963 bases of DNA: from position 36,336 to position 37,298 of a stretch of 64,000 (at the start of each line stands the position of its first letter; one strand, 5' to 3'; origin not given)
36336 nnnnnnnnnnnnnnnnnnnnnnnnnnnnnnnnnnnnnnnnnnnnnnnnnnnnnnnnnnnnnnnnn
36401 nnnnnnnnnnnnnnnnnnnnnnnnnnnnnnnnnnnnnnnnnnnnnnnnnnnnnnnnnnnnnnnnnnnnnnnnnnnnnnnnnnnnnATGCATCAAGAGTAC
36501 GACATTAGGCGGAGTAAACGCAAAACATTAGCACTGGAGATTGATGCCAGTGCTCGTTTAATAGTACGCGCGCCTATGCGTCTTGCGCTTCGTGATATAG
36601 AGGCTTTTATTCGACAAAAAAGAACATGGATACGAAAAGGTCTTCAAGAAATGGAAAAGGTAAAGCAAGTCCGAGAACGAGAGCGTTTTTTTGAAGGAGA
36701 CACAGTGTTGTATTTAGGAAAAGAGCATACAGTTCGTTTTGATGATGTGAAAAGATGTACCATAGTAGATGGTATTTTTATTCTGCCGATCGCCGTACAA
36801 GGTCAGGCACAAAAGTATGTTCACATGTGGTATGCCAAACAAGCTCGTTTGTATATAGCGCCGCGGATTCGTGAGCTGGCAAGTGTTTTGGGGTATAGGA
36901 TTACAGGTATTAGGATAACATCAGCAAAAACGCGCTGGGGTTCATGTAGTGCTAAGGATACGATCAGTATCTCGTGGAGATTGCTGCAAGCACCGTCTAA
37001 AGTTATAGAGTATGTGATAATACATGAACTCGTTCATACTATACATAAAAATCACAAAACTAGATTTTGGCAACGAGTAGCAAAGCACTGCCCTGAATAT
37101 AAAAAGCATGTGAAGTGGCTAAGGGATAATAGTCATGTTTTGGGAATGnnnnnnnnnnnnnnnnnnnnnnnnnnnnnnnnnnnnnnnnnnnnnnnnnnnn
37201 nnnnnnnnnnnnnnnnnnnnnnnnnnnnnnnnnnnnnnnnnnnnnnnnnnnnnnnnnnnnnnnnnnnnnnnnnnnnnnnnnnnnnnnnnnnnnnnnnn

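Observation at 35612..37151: Translationally coupled PD-(D/E)XK Fe-S nuclease and DUF45/YgjP-type metallopeptidase pair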

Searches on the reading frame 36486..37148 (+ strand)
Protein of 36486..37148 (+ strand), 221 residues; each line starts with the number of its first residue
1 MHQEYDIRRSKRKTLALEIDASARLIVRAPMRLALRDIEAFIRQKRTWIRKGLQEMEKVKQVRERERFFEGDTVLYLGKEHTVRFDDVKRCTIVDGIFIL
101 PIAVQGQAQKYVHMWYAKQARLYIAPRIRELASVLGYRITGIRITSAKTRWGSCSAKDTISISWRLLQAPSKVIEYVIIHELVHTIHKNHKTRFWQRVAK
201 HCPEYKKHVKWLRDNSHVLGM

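Call 4: search_protein_families(library=pfam, proteins=[window:36486-37148:+], max_evalue=0.01)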
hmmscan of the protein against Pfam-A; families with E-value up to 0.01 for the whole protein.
window:36486-37148:+ (221 aa): 4 families
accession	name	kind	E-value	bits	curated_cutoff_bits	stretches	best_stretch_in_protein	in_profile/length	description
PF01863.23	YgjP-like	-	2.1e-56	191.7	26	1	13-214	1-206/207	YgjP-like, metallopeptidase domain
PF10263.15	SprT-like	-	0.0001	22.6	25.6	1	147-210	26-93/108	SprT-like family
PF08325.16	WLM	-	0.0017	18.9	26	1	172-200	81-109/190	WLM domain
PF12388.14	Peptidase_M57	-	0.0048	17.1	21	1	158-197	117-155/212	Dual-action HEIGH metallo-peptidase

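Call 5: search_protein_families(library=ncbifam, proteins=[window:36486-37148:+], max_evalue=0.01)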
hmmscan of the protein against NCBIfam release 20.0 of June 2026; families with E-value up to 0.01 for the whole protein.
window:36486-37148:+ (221 aa): 0 families

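Call 6: search_protein_families(library=padloc, proteins=[window:36486-37148:+], max_evalue=0.01)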
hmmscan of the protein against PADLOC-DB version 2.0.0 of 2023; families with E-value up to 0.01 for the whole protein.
window:36486-37148:+ (221 aa): 0 families

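Call 16: find_homologous_proteins(query=window:36486-37148:+)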
Query window:36486-37148:+ (221 aa): 3379 proteins with E <= 0.001 among 3556 candidates; the best 120 are listed.
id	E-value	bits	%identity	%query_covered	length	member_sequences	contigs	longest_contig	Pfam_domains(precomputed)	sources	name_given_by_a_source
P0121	1.7e-143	494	100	100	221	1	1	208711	PF01863.24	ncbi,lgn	ncbi:MAG: M48 family metallopeptidase [Patescibacteria group bacterium]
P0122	1.5e-65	239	53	96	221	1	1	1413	PF01863.24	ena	-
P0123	1.9e-59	219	46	98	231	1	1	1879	PF01863.24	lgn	-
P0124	3.3e-55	205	43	99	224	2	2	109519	PF01863.24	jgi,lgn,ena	jgi:hypothetical protein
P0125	4.2e-53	198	41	98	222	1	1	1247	PF01863.24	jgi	-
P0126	3.9e-52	195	46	96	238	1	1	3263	PF01863.24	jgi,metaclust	metaclust:\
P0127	4.2e-51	192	39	96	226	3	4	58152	PF01863.24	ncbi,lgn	-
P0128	2.9e-50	189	44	96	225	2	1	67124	PF01863.24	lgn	-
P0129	3.4e-50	189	43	99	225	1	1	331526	PF01863.24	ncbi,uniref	ncbi:MAG: M48 family metallopeptidase [Candidatus Saccharicenans sp.]|uniref:M48 family metallopepti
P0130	5.6e-50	188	44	98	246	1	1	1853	PF01863.24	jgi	jgi:predicted metal-dependent hydrolase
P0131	9.3e-50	187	43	96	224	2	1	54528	PF01863.24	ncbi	ncbi:MAG: M48 family metallopeptidase [Candidatus Saccharicenans sp.]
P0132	1.1e-49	187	43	98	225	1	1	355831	PF01863.24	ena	-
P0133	1.2e-49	187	39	98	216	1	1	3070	PF01863.24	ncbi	ncbi:MAG: M48 family metallopeptidase [Candidatus Heimdallarchaeaceae archaeon]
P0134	2.3e-49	186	41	99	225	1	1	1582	PF01863.24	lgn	-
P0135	2.8e-49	186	42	99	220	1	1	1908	PF01863.24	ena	-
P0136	3.6e-49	185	41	96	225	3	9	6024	PF01863.24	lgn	-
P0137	3.7e-49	185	42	100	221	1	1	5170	PF01863.24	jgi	-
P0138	4.9e-49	185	43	95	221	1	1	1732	PF01863.24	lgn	-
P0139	7.9e-49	184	45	96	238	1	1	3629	PF01863.24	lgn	-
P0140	1.0e-48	184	43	96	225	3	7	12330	PF01863.24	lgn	-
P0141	1.2e-48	184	42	98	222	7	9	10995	PF01863.24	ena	-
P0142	1.3e-48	184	41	96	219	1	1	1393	PF01863.24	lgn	-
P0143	1.8e-48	183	43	100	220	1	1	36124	PF01863.24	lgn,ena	-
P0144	2.0e-48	183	41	96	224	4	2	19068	PF01863.24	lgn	-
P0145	2.3e-48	183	43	97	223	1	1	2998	PF01863.24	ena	-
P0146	3.3e-48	182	44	95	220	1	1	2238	PF01863.24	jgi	jgi:hypothetical protein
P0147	3.4e-48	182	43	98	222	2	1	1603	PF01863.24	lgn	-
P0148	4.5e-48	182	42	96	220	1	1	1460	PF01863.24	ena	-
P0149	4.6e-48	182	42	100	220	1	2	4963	PF01863.24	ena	-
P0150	4.7e-48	182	41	96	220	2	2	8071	PF01863.24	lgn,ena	-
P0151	4.8e-48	182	42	98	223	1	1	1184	PF01863.24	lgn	-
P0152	5.0e-48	182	44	97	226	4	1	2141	PF01863.24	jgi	jgi:predicted metal-dependent hydrolase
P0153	5.5e-48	181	41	97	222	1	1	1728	PF01863.24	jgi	jgi:predicted metal-dependent hydrolase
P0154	6.6e-48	181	42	96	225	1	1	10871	PF01863.24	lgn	-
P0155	7.3e-48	181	42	98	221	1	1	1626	PF01863.24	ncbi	-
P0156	7.4e-48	181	44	98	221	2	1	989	PF08325.17,PF01863.24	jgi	jgi:predicted metal-dependent hydrolase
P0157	9.4e-48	181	40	96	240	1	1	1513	PF10263.16,PF01863.24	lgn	-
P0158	1.0e-47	181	44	95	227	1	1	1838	PF01863.24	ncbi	-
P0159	1.0e-47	181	41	98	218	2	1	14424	PF01863.24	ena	-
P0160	1.1e-47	180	42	97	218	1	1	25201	PF08325.17,PF01863.24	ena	-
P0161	1.2e-47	180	42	97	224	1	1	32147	PF01863.24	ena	-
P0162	1.5e-47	180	42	96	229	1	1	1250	PF01863.24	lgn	-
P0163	1.5e-47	180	40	96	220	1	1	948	PF01863.24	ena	-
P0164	1.9e-47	180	41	97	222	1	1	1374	PF01863.24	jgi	-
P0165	2.0e-47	180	41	96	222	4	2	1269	PF08325.17,PF01863.24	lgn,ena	-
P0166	2.1e-47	180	41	96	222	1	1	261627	PF01863.24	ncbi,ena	-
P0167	2.3e-47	179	41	96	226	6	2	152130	PF01863.24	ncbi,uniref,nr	ncbi:MAG: putative metal-dependent hydrolase [Candidatus Saccharicenans subterraneus]|uniref:Putativ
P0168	2.5e-47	179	41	99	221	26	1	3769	PF08325.17,PF01863.24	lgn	-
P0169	2.5e-47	179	41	100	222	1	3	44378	PF01863.24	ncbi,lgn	-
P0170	2.9e-47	179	42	96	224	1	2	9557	PF01863.24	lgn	-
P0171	3.6e-47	179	43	96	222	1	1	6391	PF01863.24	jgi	jgi:predicted metal-dependent hydrolase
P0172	4.0e-47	179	42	97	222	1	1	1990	PF01863.24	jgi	-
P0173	4.3e-47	179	43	95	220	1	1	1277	PF01863.24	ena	-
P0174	4.6e-47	178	40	98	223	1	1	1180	PF01863.24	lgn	-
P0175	4.7e-47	178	41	96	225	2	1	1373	PF01863.24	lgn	-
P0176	5.6e-47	178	41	96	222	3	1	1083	PF01863.24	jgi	jgi:predicted metal-dependent hydrolase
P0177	5.7e-47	178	40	100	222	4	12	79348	PF08325.17,PF01863.24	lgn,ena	-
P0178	6.7e-47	178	41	96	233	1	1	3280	PF01863.24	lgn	-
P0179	6.7e-47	178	42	94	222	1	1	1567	PF08325.17,PF01863.24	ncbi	-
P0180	6.9e-47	178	42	96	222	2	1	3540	PF01863.24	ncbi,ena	-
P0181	8.5e-47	178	43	96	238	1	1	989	PF01863.24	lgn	-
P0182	9.1e-47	177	43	97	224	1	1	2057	PF08325.17,PF01863.24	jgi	jgi:predicted metal-dependent hydrolase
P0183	9.5e-47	177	42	94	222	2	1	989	PF08325.17,PF01863.24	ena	-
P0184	9.7e-47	177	41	98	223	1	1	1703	PF01863.24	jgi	jgi:predicted metal-dependent hydrolase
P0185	1.0e-46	177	38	99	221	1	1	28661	PF01863.24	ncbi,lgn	-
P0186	1.0e-46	177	41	96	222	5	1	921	PF01863.24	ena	-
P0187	1.0e-46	177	40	96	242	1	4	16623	PF01863.24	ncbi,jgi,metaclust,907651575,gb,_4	metaclust:\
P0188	1.1e-46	177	39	100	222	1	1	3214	PF01863.24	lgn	-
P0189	1.1e-46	177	42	97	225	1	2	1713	PF01863.24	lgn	-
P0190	1.1e-46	177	43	96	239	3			PF01863.24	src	-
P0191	1.2e-46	177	40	97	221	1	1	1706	PF01863.24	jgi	jgi:predicted metal-dependent hydrolase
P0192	1.3e-46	177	41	96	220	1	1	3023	PF01863.24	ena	-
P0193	1.4e-46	177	41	96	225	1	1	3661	PF01863.24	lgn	-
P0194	1.4e-46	177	41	96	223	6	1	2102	PF08325.17,PF01863.24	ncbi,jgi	-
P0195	1.5e-46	177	39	99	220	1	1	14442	PF01863.24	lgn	-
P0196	1.5e-46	177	39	99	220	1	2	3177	PF01863.24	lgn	-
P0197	1.6e-46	177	43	95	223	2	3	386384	PF01863.24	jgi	-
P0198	1.6e-46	177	43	96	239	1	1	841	PF01863.24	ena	-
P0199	1.8e-46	177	43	95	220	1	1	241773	PF01863.24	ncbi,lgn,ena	-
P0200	1.8e-46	177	42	98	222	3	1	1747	PF01863.24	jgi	jgi:predicted metal-dependent hydrolase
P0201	1.9e-46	176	39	95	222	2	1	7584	PF01863.24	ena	-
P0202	1.9e-46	176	41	96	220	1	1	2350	PF01863.24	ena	-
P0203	1.9e-46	176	41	96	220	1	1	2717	PF01863.24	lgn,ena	-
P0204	1.9e-46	176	41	96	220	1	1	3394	PF01863.24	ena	-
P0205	2.1e-46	176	39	99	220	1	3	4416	PF01863.24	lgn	-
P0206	2.8e-46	176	43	98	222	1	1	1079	PF01863.24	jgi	-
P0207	2.9e-46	176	39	96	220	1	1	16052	PF08325.17,PF01863.24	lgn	-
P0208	3.0e-46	176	42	95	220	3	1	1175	PF01863.24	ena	-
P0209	3.1e-46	176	42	97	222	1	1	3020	PF01863.24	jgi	jgi:predicted metal-dependent hydrolase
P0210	3.1e-46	176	42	99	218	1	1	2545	PF01863.24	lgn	-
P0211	3.1e-46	176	40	96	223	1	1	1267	PF01863.24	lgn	-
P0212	3.5e-46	176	40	100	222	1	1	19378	PF01863.24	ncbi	-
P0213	3.6e-46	176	41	95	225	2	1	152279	PF08325.17,PF01863.24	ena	-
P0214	3.9e-46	175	42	98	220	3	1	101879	PF01863.24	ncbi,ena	-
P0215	3.9e-46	175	40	96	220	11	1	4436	PF01863.24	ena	-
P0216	4.4e-46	175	39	97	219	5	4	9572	PF08325.17,PF01863.24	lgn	-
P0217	4.4e-46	175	43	96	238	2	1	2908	PF01863.24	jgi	jgi:predicted metal-dependent hydrolase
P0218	4.4e-46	175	40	96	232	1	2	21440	PF06167.19,PF01863.24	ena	-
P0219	4.6e-46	175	40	96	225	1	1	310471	PF01863.24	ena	-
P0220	5.4e-46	175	41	97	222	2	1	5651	PF01863.24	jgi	jgi:predicted metal-dependent hydrolase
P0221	5.5e-46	175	42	98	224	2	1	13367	PF01863.24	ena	-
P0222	5.7e-46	175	38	97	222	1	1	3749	PF01863.24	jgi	jgi:predicted metal-dependent hydrolase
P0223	6.5e-46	175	40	99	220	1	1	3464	PF08325.17,PF01863.24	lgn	-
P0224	6.7e-46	175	42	95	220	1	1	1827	PF01863.24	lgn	-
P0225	7.0e-46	175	40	96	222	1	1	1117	PF08325.17,PF01863.24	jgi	-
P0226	7.1e-46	175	42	95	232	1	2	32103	PF01863.24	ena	-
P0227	7.8e-46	174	41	95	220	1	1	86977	PF01863.24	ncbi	-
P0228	7.8e-46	174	40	95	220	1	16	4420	PF01863.24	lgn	-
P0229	8.7e-46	174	41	95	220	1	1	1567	PF01863.24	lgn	-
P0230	9.0e-46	174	41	98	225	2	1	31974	PF01863.24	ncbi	-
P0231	9.0e-46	174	43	96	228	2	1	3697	PF01863.24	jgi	jgi:predicted metal-dependent hydrolase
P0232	1.0e-45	174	43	100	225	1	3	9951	PF01863.24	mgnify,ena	mgnify:CR=1 FL=1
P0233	1.0e-45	174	38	96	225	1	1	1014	PF01863.24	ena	-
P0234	1.1e-45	174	40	99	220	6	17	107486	PF08325.17,PF01863.24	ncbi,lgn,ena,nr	ncbi:MAG: M48 family metallopeptidase [Lachnospiraceae bacterium]|nr:M48 family metallopeptidase [La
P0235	1.1e-45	174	41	96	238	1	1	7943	PF01863.24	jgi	jgi:predicted metal-dependent hydrolase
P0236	1.2e-45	174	42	95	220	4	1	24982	PF01863.24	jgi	jgi:predicted metal-dependent hydrolase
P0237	1.2e-45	174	42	98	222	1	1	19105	PF01863.24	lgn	-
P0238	1.2e-45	174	41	97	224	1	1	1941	PF01863.24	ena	-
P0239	1.2e-45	174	42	95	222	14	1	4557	PF01863.24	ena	-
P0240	1.3e-45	174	40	99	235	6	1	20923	PF01863.24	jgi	-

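Call 17: search_protein_families(library=phrogs, proteins=[window:36486-37148:+], max_evalue=0.01)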
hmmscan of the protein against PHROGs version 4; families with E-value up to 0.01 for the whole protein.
window:36486-37148:+ (221 aa): 1 family
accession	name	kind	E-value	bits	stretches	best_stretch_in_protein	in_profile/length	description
phrog_35874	-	unknown function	1.9e-07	32.1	1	141-207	83-149/171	-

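Call 18: find_encoding_contigs(protein=P0124, flank=6000, max_places=2)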
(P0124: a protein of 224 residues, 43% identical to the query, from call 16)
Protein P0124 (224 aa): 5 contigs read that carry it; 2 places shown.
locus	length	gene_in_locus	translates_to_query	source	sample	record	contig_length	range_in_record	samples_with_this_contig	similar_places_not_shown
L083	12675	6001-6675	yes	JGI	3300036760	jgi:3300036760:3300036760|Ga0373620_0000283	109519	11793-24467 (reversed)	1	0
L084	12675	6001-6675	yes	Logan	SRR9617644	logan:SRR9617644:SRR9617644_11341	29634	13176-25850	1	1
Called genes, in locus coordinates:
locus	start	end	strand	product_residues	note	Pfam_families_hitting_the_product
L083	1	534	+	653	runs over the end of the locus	PF01841:Transglut_core, PF04473:DUF553 (weak)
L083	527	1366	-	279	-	PF00480:ROK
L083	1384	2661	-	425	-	PF07690:MFS_1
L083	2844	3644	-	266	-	PF07536:HWE_HK (weak), PF07568:HisKA_2, PF13581:HATPase_c_2 (weak), PF02518:HATPase_c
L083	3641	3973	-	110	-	PF07689:KaiB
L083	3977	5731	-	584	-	PF06745:ATPase, PF08423:Rad51 (faint), PF13086:AAA_11 (faint), PF23442:DUF7125 (weak), PF13481:AAA_25, PF03796:DnaB_C (weak), PF06745:ATPase, PF23442:DUF7125 (weak), +8 more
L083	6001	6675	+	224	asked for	PF01863:YgjP-like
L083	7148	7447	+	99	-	-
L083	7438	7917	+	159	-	PF00384:Molybdopterin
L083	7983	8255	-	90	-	-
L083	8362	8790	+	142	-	-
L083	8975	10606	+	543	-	PF08450:SGL (faint), PF21959:DUF6923 (faint), PF24684:Vgb_lyase (weak), PF01841:Transglut_core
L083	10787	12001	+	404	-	-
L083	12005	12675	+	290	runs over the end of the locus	PF04976:DmsC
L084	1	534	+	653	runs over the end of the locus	PF01841:Transglut_core, PF04473:DUF553 (weak)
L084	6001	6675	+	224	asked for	PF01863:YgjP-like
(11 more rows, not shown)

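Call 19: find_encoding_contigs(protein=P0127, flank=6000, max_places=2)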
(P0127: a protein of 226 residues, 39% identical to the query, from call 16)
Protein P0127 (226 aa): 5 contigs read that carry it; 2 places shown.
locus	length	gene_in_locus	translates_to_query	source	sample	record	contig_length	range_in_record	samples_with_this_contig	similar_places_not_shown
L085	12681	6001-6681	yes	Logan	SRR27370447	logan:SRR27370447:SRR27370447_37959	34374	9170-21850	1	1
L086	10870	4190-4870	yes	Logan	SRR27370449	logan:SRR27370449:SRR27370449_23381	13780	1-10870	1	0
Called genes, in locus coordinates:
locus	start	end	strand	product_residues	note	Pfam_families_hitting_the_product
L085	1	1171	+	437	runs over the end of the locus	PF04285:DUF444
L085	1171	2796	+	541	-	PF04293:SpoVR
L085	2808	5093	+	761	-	PF08298:AAA_PrkA (weak), PF06798:PrkA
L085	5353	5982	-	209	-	PF00881:Nitroreductase, PF14512:TM1586_NiRdase (faint)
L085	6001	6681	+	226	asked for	PF01863:YgjP-like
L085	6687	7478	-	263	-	-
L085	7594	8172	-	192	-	-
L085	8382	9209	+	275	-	PF13353:Fer4_12, PF04055:Radical_SAM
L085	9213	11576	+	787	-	PF02901:PFL-like, PF01228:Gly_radical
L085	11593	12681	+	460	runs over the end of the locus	PF05195:AMP_N, PF00557:Peptidase_M24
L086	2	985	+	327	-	?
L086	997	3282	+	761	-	PF08298:AAA_PrkA (weak), PF06798:PrkA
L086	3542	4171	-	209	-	PF00881:Nitroreductase, PF14512:TM1586_NiRdase (faint)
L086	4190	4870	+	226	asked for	PF01863:YgjP-like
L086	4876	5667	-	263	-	-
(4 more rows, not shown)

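Call 20: find_encoding_contigs(protein=P0128, flank=6000, max_places=2)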
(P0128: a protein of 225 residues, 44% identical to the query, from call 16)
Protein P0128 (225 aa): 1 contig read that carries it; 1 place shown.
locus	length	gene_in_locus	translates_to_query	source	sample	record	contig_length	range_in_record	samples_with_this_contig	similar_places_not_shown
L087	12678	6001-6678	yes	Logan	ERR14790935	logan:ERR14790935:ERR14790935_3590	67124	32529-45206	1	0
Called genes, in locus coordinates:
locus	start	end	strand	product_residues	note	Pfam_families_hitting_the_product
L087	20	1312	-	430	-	PF07690:MFS_1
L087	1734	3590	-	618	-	PF04290:DctQ (weak), PF06808:DctM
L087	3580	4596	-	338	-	PF03480:DctP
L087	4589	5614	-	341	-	PF16811:TAtT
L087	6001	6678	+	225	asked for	PF01863:YgjP-like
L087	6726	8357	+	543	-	PF01841:Transglut_core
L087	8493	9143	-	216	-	-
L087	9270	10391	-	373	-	PF01120:Alpha_L_fucos, PF16757:Fucosidase_C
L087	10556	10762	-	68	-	PF01120:Alpha_L_fucos (weak)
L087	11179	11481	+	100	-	-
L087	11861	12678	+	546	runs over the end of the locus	PF00144:Beta-lactamase, PF11954:DUF3471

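Call 25: search_solved_structures(query=window:36486-37148:+, max_evalue=0.1, show_alignments=2)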
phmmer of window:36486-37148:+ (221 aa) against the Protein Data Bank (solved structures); distinct sequences matched with E-value up to 0.1: 2.
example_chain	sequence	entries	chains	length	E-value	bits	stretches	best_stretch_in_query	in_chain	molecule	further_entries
4jiu_A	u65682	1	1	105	0.0046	19.9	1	131-204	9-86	Proabylysin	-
5jig_A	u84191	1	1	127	0.086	15.7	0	172-198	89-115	Ubiquitin and WLM domain-containing metalloprotease SPCC1442.07c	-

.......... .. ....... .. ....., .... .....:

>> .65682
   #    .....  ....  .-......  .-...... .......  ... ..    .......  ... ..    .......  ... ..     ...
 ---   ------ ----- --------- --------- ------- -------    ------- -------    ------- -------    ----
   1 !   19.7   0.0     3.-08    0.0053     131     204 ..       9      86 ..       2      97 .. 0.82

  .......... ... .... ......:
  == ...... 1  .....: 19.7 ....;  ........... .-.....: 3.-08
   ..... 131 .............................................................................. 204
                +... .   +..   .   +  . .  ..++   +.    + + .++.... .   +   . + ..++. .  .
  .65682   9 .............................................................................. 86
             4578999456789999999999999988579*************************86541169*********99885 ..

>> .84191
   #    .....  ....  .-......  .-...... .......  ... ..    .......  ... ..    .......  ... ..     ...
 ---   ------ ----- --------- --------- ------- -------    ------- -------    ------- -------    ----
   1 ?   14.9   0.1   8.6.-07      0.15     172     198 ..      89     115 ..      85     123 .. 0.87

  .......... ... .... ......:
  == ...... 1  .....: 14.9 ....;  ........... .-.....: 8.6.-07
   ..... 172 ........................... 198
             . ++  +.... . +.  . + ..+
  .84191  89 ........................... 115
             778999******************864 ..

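Call 46: predict_structure(alignment_id=A2)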
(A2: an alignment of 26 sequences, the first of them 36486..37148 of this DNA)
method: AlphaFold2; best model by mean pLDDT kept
length: 221 residues; sequences in the alignment: 26
mean_pLDDT: 93.5   pTM: 0.74
mean pLDDT of the five models: 93.5, 93.2, 93.0, 91.7, 91.2
residues with pLDDT >= 90: 189; 70-90: 25; 50-70: 5; < 50: 2
segments of 3 or more residues with pLDDT < 50: none
pLDDT, mean of each block of 10 residues (from residue 1): 81 94 92 96 95 87 74 94 95 94 91 95 98 98 95 97 97 98 98 98 98 91 78
secondary structure, 60 per line:
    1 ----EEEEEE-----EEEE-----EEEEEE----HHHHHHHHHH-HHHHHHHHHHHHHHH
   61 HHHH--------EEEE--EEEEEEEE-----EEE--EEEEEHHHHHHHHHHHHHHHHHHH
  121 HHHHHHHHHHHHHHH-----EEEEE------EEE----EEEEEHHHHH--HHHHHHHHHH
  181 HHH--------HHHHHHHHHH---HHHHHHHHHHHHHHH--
elements in order: E5-10 E16-19 E25-30 H35-44 H46-64 E73-76 E79-86 E92-94 E97-101 H102-135 E141-145 E152-154 E159-163 H164-168 H171-183 H192-201 H205-219

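Call 49: fold_search(model_id=the predicted structure, library=pdb)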
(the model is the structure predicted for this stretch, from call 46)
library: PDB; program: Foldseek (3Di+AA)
matches with E <= 10: 127; with E <= 0.001: 4
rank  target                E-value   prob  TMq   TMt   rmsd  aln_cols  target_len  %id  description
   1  4jiu                  1.3e-04  1.00  0.36  0.70   2.2        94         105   26  Crystal structure of the metallopeptidase zymogen of Pyrococcus abyssi abylysin (released 2013-06-12)
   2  4jix_B                3.3e-04  1.00  0.35  0.69   2.6        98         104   21  Crystal structure of the metallopeptidase zymogen of Methanocaldococcus jannaschii jannalysin (released 2013-06-12)
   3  4qhf                  4.3e-04  1.00  0.33  0.63   6.8       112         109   20  Crystal structure of Methanocaldococcus jannaschii monomeric selecase (released 2014-07-16)
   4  4qhi_C                8.5e-04  1.00  0.33  0.65   6.1       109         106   18  Crystal structure of Methanocaldococcus jannaschii selecase mutant R36W (released 2014-07-16)
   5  4qhi_A                1.5e-03  1.00  0.38  0.70   3.2       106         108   21  Crystal structure of Methanocaldococcus jannaschii selecase mutant R36W (released 2014-07-16)
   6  4jix_A                3.5e-03  1.00  0.34  0.62   3.1        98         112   21  Crystal structure of the metallopeptidase zymogen of Methanocaldococcus jannaschii jannalysin (released 2013-06-12)
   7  4qhg                  7.4e-03  1.00  0.31  0.59   6.9       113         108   18  Crystal structure of Methanocaldococcus jannaschii dimeric selecase (released 2014-07-16)
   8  5xbv                  7.9e-03  1.00  0.35  0.57   5.5       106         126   15  Crystal structure of Wss1 mutant from saccharomyces cerevisiae (released 2018-03-28)
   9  5xbn                  1.7e-02  1.00  0.31  0.50   5.6        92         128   14  crystal structure of Wss1 from saccharomyces cerevisiae (released 2018-03-28)
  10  5ln5_A                1.9e-02  0.99  0.30  0.52   5.8       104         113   17  Crystal structure of the Wss1 E203Q mutant from S. pombe (released 2016-11-09)
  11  5jig                  2.9e-02  0.98  0.30  0.49   5.4       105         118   18  Crytsal structure of Wss1 from S. pombe (released 2016-11-09)
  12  5ln5_B                3.5e-02  0.98  0.28  0.50   6.4       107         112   15  Crystal structure of the Wss1 E203Q mutant from S. pombe (released 2016-11-09)
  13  3dti                  6.9e-02  0.30  0.17  0.16  12.2       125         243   14  Crystal structure of the IRRE protein, a central regulator of DNA damage repair in deinococcaceae (released 2009-02-10)
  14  6mdx_A                1.0e-01  0.47  0.21  0.24   8.9       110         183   22  Mechanism of protease dependent DPC repair (released 2019-04-10)
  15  7pub_F6               1.4e-01  0.14  0.20  0.12  20.0       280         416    9  Late assembly intermediate of the Trypanosoma brucei mitoribosomal small subunit (released 2022-05-04)
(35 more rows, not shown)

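Call 56: find_encoding_contigs(protein=P0122, flank=3000, max_places=3)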
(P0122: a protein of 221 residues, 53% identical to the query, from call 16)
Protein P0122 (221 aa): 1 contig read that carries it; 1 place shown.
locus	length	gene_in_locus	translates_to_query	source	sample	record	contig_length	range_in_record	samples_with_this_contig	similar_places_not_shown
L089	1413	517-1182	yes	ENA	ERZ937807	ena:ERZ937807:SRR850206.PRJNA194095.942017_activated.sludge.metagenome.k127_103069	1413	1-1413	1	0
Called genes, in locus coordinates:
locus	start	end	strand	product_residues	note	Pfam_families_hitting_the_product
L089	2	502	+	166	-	?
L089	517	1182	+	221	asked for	PF01863:YgjP-like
